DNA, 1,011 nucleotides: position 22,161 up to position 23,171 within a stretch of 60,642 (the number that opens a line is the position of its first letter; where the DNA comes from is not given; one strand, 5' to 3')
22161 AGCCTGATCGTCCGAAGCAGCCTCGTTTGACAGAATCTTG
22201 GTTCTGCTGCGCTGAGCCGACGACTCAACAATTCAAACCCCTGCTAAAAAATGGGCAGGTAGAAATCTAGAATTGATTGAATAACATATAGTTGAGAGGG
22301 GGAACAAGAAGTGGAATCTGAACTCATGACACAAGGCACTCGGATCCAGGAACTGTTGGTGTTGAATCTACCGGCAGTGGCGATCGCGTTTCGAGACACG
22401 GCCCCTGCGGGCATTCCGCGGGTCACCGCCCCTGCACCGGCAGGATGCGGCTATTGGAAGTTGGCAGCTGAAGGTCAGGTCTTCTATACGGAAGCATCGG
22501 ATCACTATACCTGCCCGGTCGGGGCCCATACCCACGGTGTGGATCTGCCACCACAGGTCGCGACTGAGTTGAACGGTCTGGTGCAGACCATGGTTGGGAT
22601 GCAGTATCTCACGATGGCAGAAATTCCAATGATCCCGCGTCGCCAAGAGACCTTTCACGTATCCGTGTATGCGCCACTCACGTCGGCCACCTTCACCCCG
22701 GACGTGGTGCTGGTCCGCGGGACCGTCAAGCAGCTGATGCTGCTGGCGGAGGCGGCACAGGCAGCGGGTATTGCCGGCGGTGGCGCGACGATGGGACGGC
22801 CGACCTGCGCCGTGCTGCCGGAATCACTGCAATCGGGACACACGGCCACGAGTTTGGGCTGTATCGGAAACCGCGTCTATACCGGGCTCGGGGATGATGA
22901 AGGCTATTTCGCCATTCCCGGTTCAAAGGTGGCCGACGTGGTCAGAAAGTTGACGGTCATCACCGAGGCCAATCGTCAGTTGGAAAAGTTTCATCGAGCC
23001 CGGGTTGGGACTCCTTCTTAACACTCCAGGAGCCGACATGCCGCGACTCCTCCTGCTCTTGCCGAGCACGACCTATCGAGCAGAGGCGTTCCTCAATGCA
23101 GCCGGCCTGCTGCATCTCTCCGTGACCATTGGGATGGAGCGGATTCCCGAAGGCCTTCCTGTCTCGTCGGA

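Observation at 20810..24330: CCAEP-tail radical SAM enzyme + DUF169 + ATP-grasp ligase: compact three-gene cluster of unknown function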

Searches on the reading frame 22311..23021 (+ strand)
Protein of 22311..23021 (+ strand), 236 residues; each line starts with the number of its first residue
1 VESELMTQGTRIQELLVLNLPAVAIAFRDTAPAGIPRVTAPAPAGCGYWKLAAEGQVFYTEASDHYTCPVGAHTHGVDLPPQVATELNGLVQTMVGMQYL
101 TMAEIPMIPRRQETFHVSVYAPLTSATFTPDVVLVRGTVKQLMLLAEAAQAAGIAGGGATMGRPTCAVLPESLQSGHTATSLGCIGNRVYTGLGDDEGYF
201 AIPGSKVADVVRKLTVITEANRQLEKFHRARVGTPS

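Call 3: search_protein_families(library=ncbifam, proteins=[window:22311-23021:+], max_evalue=0.01)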
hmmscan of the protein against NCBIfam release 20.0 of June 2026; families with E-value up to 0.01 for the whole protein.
window:22311-23021:+ (236 aa): 0 families

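Call 4: search_protein_families(library=pfam, proteins=[window:22311-23021:+], max_evalue=0.01)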
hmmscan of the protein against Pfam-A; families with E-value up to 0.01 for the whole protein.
window:22311-23021:+ (236 aa): 1 family
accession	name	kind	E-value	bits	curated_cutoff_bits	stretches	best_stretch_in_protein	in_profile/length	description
PF02596.20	DUF169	-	1.9e-25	90.4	27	1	11-212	1-208/209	Uncharacterised ArCR, COG2043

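Call 42: search_solved_structures(query=window:22326-23021:+, max_evalue=1)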
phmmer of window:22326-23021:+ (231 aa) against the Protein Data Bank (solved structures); distinct sequences matched with E-value up to 1: 0.

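Call 61: find_homologous_proteins(query=window:22326-23021:+, max_evalue=0.00001)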
Query window:22326-23021:+ (231 aa): 4789 proteins with E <= 0.00001 among 8000 candidates; the best 120 are listed.
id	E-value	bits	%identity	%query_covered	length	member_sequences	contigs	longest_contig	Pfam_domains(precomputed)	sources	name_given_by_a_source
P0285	7.6e-131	453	88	98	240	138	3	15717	PF02596.21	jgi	jgi:uncharacterized protein (DUF169 family)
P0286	4.6e-129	447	87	100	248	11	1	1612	PF02596.21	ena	-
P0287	9.7e-129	446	87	100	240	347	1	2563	PF02596.21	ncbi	-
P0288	1.8e-128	445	86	99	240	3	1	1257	PF02596.21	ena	-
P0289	2.5e-128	444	86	99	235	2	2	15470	PF02596.21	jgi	jgi:uncharacterized protein (DUF169 family)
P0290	2.7e-128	444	88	99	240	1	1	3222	PF02596.21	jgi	-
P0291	2.9e-128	444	86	99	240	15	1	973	PF02596.21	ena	-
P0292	4.7e-128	443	86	99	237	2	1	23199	PF02596.21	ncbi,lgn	-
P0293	6.6e-128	443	86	99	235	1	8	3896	PF02596.21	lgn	-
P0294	1.0e-127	442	85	99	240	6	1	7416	PF02596.21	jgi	jgi:uncharacterized protein (DUF169 family)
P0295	1.9e-127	441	86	99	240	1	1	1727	PF02596.21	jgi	jgi:uncharacterized protein (DUF169 family)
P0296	3.3e-127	441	87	97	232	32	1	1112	PF02596.21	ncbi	-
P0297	6.2e-127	440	85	99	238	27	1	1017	PF02596.21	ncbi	-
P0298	9.2e-127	439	86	99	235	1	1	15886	PF02596.21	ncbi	-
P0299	1.3e-126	439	86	97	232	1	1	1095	PF02596.21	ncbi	-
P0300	3.1e-126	437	85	99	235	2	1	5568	PF02596.21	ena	-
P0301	3.3e-126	437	85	99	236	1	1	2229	PF02596.21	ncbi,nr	ncbi:MAG: DUF169 domain-containing protein [Nitrospirota bacterium]|nr:DUF169 domain-containing prot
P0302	3.4e-126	437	83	99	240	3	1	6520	PF02596.21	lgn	-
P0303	5.9e-126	437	84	99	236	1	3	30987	PF02596.21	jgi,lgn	jgi:uncharacterized protein (DUF169 family)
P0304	6.4e-126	436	86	98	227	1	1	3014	PF02596.21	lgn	-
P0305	1.1e-125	436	84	99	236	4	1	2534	PF02596.21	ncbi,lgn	-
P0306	1.2e-125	436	86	99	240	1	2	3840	PF02596.21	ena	-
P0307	1.4e-125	435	83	99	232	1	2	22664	PF02596.21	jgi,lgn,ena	-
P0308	6.3e-125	433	85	97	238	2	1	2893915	PF02596.21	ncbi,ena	-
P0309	1.2e-124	432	85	99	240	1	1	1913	PF02596.21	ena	-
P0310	3.0e-124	431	83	99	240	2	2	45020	PF02596.21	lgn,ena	-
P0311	2.1e-123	428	83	99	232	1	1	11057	PF02596.21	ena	-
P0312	5.4e-123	427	83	99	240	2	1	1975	PF02596.21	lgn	-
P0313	1.6e-122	425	81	99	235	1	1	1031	PF02596.21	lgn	-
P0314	1.8e-122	425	83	99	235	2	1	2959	PF02596.21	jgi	jgi:uncharacterized protein (DUF169 family)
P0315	2.2e-122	425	83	99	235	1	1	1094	PF02596.21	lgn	-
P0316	7.8e-122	423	83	99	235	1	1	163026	PF02596.21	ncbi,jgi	jgi:uncharacterized protein (DUF169 family)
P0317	2.7e-121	421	81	99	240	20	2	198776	PF02596.21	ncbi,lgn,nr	ncbi:MAG: DUF169 domain-containing protein [Nitrospirota bacterium]|nr:DUF169 domain-containing prot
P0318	7.2e-121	420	80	99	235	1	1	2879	PF02596.21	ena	-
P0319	3.7e-120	418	80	99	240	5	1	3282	PF02596.21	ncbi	-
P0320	7.1e-120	417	88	92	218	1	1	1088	PF02596.21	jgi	jgi:uncharacterized protein (DUF169 family)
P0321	2.5e-119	415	81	100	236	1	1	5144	PF02596.21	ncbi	ncbi:MAG: DUF169 domain-containing protein [Nitrospiraceae bacterium]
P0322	6.2e-119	414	81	98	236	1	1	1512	PF02596.21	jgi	jgi:uncharacterized protein (DUF169 family)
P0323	9.5e-119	413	81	98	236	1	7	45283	PF02596.21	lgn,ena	-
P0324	9.5e-119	413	81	98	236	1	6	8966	PF02596.21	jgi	-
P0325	1.0e-118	413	80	98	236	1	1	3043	PF02596.21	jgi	jgi:uncharacterized protein (DUF169 family)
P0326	1.4e-118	412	81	99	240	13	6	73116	PF02596.21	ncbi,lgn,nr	ncbi:MAG: DUF169 domain-containing protein [Nitrospira sp.]|nr:DUF169 domain-containing protein [Nit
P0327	1.4e-118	412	81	98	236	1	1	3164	PF02596.21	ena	-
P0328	1.4e-118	412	81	98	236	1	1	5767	PF02596.21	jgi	jgi:uncharacterized protein (DUF169 family)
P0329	1.6e-118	412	81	98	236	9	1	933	PF02596.21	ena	-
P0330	2.7e-118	412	84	99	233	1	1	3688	PF02596.21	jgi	jgi:uncharacterized protein (DUF169 family)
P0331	3.3e-118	411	80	98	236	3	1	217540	PF02596.21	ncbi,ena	-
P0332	4.4e-118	411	80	98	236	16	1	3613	PF02596.21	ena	-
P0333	4.6e-118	411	79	99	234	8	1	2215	PF02596.21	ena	-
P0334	1.8e-117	409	79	99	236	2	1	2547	PF02596.21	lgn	-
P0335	7.1e-117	407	80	97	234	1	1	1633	PF02596.21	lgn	-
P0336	9.3e-117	406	78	100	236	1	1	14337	PF02596.21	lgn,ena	-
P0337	1.4e-116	406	80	98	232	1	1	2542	PF02596.21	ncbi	-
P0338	1.8e-116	406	81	99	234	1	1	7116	PF02596.21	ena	-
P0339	1.8e-116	406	81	99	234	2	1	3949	PF02596.21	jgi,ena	-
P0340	2.9e-116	405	81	97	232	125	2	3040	PF02596.21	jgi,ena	-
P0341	4.3e-116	404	78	98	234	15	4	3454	PF02596.21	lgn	-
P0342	4.5e-116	404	80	99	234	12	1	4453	PF02596.21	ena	-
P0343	5.2e-116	404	80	97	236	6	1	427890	PF02596.21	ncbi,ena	-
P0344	5.5e-116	404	79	97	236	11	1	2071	PF02596.21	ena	-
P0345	5.7e-116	404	80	99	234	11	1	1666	PF02596.21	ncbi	-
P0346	7.6e-116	403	78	98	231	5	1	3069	PF02596.21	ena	-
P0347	8.0e-116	403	79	97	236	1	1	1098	PF02596.21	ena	-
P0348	1.5e-115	403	77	99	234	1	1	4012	PF02596.21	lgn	-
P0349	4.4e-115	401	79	97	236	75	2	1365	PF02596.21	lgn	-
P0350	2.8e-114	398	77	100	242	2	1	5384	PF02596.21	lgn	-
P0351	4.4e-114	398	80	98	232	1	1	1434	PF02596.21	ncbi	-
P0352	5.3e-114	397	80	97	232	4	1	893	PF02596.21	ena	-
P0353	5.3e-114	397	77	99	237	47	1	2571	PF02596.21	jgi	jgi:uncharacterized protein (DUF169 family)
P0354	5.5e-114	397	80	97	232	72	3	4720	PF02596.21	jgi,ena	-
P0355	1.2e-113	396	78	97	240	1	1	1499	PF02596.21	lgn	-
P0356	2.0e-113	396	79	97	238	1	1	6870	PF02596.21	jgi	-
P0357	2.1e-113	396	77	98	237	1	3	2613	PF02596.21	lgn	-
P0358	2.5e-113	395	79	97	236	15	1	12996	PF02596.21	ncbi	-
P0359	3.9e-113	395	78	98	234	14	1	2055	PF02596.21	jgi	jgi:uncharacterized protein (DUF169 family)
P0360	4.3e-113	394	77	98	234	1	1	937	PF02596.21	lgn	-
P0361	4.5e-113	394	76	99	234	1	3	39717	PF02596.21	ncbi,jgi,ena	-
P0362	5.4e-113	394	79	95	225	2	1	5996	PF02596.21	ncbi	-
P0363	7.8e-113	394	77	100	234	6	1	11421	PF02596.21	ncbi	ncbi:MAG: DUF169 domain-containing protein [Nitrospiraceae bacterium]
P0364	1.7e-111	389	78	91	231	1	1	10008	PF02596.21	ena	-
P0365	2.6e-111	389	78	91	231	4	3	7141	PF02596.21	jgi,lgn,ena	-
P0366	3.0e-111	388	77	95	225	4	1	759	PF02596.21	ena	-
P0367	3.1e-111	388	77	98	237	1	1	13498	PF02596.21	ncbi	ncbi:MAG: DUF169 domain-containing protein [Nitrospiraceae bacterium]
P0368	4.3e-111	388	77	99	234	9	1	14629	PF02596.21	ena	-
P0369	4.8e-111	388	77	97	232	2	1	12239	PF02596.21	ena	-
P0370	4.8e-111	388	72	99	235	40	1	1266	PF02596.21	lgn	-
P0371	7.3e-111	387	72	99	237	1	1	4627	PF02596.21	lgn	-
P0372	1.1e-110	387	75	97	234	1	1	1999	PF02596.21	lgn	-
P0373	1.3e-110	386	75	97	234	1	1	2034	PF02596.21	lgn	-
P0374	1.4e-110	386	75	98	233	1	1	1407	PF02596.21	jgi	jgi:uncharacterized protein (DUF169 family)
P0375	1.5e-110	386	75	100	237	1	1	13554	PF02596.21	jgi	jgi:uncharacterized protein (DUF169 family)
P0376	2.0e-110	386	77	97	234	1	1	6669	PF02596.21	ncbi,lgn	-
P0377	4.1e-110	385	74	97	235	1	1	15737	PF02596.21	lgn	-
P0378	4.2e-110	385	75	97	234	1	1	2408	PF02596.21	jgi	jgi:uncharacterized protein (DUF169 family)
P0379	4.3e-110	385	72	99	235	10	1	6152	PF02596.21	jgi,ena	-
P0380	4.5e-110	385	76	97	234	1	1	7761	PF02596.21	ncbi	-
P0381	4.5e-110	385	73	97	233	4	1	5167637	PF02596.21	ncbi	ncbi:DUF169 domain-containing protein [Nitrospira sp. Nam74]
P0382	5.9e-110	384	76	98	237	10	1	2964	PF02596.21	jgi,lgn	jgi:uncharacterized protein (DUF169 family)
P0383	1.0e-109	383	72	100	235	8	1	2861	PF02596.21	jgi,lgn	jgi:uncharacterized protein (DUF169 family)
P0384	1.3e-109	383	72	100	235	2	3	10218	PF02596.21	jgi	jgi:uncharacterized protein (DUF169 family)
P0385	1.4e-109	383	74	97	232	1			PF02596.21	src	-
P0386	1.8e-109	383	79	97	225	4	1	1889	PF02596.21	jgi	-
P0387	1.9e-109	383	73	98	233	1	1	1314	PF02596.21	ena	-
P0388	2.1e-109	382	74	99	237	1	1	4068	PF02596.21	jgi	jgi:uncharacterized protein (DUF169 family)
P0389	2.8e-109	382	73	97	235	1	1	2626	PF02596.21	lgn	-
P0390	3.2e-109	382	72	99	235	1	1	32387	PF02596.21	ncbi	-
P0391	3.5e-109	382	74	99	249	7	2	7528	PF02596.21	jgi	jgi:uncharacterized protein (DUF169 family)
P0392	4.5e-109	381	74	98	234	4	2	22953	PF02596.21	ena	-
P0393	4.7e-109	381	73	98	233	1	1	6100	PF02596.21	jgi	jgi:Uncharacterized protein conserved in archaea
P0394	5.2e-109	381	73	99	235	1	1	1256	PF02596.21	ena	-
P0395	6.5e-109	381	75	97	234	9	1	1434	PF02596.21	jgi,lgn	jgi:uncharacterized protein (DUF169 family)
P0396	6.8e-109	381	75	97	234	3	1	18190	PF02596.21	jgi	-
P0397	7.6e-109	381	75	98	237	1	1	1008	PF02596.21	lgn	-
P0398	8.7e-109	380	76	97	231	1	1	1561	PF02596.21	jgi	jgi:uncharacterized protein (DUF169 family)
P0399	9.5e-109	380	74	97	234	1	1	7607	PF02596.21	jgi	jgi:uncharacterized protein (DUF169 family)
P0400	9.8e-109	380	74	98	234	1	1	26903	PF02596.21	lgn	-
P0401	1.3e-108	380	75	97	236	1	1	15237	PF02596.21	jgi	jgi:uncharacterized protein (DUF169 family)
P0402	1.7e-108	379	73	97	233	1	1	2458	PF02596.21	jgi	jgi:uncharacterized protein (DUF169 family)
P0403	1.7e-108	379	74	97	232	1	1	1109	PF02596.21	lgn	-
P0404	1.9e-108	379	76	97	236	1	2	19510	PF02596.21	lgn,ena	-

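Call 64: search_solved_structures(query=A3, max_evalue=10)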
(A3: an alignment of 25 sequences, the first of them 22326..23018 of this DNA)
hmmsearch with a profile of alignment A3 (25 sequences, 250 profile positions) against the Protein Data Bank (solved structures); distinct sequences matched with E-value up to 10: 1.
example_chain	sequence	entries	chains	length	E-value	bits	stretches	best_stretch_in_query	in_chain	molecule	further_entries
9lfx_B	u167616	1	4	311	1.7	11.3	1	123-171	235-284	Cell division protein FtsZ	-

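Call 65: search_protein_families(library=ncbifam, proteins=[window:22326-23018:+], max_evalue=0.01)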
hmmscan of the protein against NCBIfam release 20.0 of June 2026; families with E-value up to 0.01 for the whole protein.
window:22326-23018:+ (231 aa): 0 families

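Call 68: find_encoding_contigs(protein=P0381, flank=10000, max_places=2)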
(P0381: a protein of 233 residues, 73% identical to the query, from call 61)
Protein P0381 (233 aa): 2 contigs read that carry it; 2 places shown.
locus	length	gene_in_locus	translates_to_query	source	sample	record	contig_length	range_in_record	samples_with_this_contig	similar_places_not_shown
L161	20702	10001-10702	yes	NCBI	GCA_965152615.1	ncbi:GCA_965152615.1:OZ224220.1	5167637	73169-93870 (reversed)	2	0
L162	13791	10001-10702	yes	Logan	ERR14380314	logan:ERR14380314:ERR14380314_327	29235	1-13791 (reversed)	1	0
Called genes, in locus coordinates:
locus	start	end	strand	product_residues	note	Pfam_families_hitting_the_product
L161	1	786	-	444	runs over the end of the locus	PF25145:NfeD1b_N, PF24961:NfeD_membrane, PF01957:NfeD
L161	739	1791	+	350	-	PF14801:TrmI-like_N, PF01135:PCMT, PF08704:GCD14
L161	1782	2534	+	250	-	PF00106:adh_short, PF08659:KR, PF13561:adh_short_C2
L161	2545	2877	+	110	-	-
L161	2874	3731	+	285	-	PF08501:Shikimate_dh_N, PF03435:Sacchrp_dh_NADP (weak), PF18317:SDH_C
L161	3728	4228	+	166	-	PF01202:SKI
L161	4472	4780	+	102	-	PF00076:RRM_1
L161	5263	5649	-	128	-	PF11220:DUF3015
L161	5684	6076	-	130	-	-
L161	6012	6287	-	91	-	-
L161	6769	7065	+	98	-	-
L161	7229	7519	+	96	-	-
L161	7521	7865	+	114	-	PF18315:VCH_CASS14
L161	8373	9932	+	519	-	PF02310:B12-binding (weak), PF04055:Radical_SAM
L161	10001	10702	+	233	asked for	PF02596:DUF169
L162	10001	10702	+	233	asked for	PF02596:DUF169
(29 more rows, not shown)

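Call 76: predict_structure(alignment_id=A4)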
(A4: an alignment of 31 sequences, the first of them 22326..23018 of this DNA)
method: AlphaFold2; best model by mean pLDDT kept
length: 231 residues; sequences in the alignment: 31
mean_pLDDT: 82.7   pTM: 0.83
mean pLDDT of the five models: 82.7, 78.0, 63.4, 63.0, 61.9
residues with pLDDT >= 90: 111; 70-90: 63; 50-70: 57; < 50: 0
segments of 3 or more residues with pLDDT < 50: none
pLDDT, mean of each block of 10 residues (from residue 1): 90 94 92 73 86 87 59 65 65 66 76 93 94 93 94 65 84 83 78 93 97 94 81 56
secondary structure, 60 per line:
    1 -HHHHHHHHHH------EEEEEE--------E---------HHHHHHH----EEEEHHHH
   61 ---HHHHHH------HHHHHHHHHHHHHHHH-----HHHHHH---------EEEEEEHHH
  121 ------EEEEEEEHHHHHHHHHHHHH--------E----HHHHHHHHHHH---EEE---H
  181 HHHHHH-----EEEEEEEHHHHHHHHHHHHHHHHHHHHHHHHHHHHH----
elements in order: H2-11 E18-23 H42-48 E53-56 H57-60 H64-69 H76-91 H97-102 E112-117 E127-133 H134-146 H160-170 E174-176 H180-186 E192-198 H199-227

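Call 78: fold_search(model_id=the predicted structure, library=pdb)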
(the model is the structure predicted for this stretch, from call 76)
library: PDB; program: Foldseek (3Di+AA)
matches with E <= 10: 342; with E <= 0.001: 0
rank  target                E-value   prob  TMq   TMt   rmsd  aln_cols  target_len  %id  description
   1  6khq_B                2.3e-01  0.13  0.25  0.17  13.7       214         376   12  bacterial cystathionine gamma-lyase MccB of Staphylococcus aureus with cofactor PLP (released 2020-03-25)
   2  9qm6_C                2.5e-01  0.28  0.21  0.14   6.4       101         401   11  Crystal structure of highly stable methionine gamma-lyase from Thermobrachium celere in complex with PLP and norleucin (released 2025-11-19)
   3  8j6n_G                2.6e-01  0.11  0.23  0.16  14.8       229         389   10  Crystal structure of Cystathionine gamma-lyase in complex with compound 1 (released 2024-02-14)
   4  5tsu_G                3.0e-01  0.11  0.24  0.16  14.3       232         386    9  Active conformation for Engineered human cystathionine gamma lyase (E59N, R119L, E339V) to depleting methionine (released 2017-10-11)
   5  7d7o_A                3.6e-01  0.09  0.23  0.16  13.7       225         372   12  Crystal structure of cystathionine gamma-lyase from Bacillus cereus ATCC 14579 (released 2021-08-18)
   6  4q31_E                4.1e-01  0.07  0.21  0.15  14.9       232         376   10  The crystal structure of cystathione gamma lyase (CalE6) from Micromonospora echinospora (released 2014-05-07)
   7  6ovg_H                4.3e-01  0.21  0.23  0.15   5.8       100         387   11  L-Methionine Depletion with an Engineered Human Enzyme Disrupts Prostate Cancer Metabolism (released 2020-04-22)
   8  2nmp_A                4.3e-01  0.08  0.24  0.17  14.7       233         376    8  Crystal structure of human Cystathionine gamma lyase (released 2006-11-07)
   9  4u1t_B                4.9e-01  0.14  0.20  0.13   5.8        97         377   12  The crystal structure of holo CalE6, a methionine gamma lyase from Micromonospora echinospora (released 2015-01-07)
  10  8j6n_A                4.9e-01  0.08  0.23  0.15  14.5       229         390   10  Crystal structure of Cystathionine gamma-lyase in complex with compound 1 (released 2024-02-14)
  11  4iy7_D                5.2e-01  0.07  0.22  0.15  15.8       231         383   10  crystal structure of cystathionine gamma lyase (XometC) from Xanthomonas oryzae pv. oryzae in complex with E-site seri (released 2014-01-29)
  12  4u1t_E                5.5e-01  0.05  0.20  0.14  14.6       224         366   10  The crystal structure of holo CalE6, a methionine gamma lyase from Micromonospora echinospora (released 2015-01-07)
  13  5eig_A                5.9e-01  0.18  0.23  0.15   5.8       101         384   11  Engineered human cystathionine gamma lyase (E59T, E339V) to deplet cysteine (released 2016-11-09)
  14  1qgn_A                5.9e-01  0.08  0.23  0.15  14.8       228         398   12  CYSTATHIONINE GAMMA-SYNTHASE FROM NICOTIANA TABACUM (released 1999-08-25)
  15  9qm6_D                6.3e-01  0.18  0.22  0.14   6.0       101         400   11  Crystal structure of highly stable methionine gamma-lyase from Thermobrachium celere in complex with PLP and norleucin (released 2025-11-19)
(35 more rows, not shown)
